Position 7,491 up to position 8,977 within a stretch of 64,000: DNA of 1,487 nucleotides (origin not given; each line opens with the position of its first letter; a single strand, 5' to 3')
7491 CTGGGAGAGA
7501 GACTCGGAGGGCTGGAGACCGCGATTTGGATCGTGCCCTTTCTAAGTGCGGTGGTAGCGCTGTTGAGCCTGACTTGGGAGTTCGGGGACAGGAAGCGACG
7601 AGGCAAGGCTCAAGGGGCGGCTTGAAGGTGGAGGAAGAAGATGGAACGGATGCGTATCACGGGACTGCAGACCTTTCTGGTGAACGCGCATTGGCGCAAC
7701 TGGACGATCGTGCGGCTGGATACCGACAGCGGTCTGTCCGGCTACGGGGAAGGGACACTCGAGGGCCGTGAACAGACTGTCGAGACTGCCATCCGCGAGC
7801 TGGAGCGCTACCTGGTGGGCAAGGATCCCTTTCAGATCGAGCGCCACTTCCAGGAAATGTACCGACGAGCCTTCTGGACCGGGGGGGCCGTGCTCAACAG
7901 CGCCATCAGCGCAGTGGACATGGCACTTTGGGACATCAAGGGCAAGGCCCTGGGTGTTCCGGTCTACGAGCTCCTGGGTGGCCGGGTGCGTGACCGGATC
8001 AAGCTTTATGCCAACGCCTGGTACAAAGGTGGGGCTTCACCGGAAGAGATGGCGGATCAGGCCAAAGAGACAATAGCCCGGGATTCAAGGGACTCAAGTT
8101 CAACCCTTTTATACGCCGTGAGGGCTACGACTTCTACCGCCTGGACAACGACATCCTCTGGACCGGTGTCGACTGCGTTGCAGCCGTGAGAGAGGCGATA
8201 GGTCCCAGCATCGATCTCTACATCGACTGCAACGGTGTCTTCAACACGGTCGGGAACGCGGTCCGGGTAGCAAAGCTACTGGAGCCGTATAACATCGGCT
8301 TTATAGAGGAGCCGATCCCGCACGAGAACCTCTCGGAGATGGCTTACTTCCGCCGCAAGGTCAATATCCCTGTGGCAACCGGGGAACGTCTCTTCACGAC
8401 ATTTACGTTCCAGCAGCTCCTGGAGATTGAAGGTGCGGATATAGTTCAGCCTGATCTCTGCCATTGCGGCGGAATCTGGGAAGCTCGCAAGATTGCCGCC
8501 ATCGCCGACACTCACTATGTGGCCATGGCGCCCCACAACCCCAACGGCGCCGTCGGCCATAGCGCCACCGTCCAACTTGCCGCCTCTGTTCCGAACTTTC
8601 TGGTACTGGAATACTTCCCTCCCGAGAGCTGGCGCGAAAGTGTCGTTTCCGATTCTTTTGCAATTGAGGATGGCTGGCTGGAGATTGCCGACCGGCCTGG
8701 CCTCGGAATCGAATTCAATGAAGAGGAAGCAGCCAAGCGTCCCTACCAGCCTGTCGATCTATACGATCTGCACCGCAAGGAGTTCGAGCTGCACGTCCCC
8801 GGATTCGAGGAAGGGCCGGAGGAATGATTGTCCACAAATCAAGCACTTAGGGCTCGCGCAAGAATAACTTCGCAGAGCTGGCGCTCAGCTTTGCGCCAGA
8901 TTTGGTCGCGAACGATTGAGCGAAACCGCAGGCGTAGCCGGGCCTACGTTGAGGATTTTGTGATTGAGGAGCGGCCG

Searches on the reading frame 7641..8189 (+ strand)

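Call 9: search_protein_families(library=pfam, proteins=[window:7641-8189:+], max_evalue=0.001)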
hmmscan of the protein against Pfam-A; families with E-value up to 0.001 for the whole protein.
window:7641-8189:+ (182 aa): 1 family
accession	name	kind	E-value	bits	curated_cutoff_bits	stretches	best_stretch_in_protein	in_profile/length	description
PF02746.21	MR_MLE_N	-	1.1e-25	90.6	22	1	17-113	24-117/117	Mandelate racemase / muconate lactonizing enzyme, N-terminal domain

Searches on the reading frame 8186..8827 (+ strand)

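Call 9: search_protein_families(library=pfam, proteins=[window:8186-8827:+], max_evalue=0.001)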
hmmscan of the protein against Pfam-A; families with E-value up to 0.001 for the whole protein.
window:8186-8827:+ (213 aa): 1 family
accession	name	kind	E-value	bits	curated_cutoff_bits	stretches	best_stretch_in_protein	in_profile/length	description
PF13378.12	MR_MLE_C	-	2e-59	201.4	29.4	1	1-180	37-218/219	Enolase C-terminal domain-like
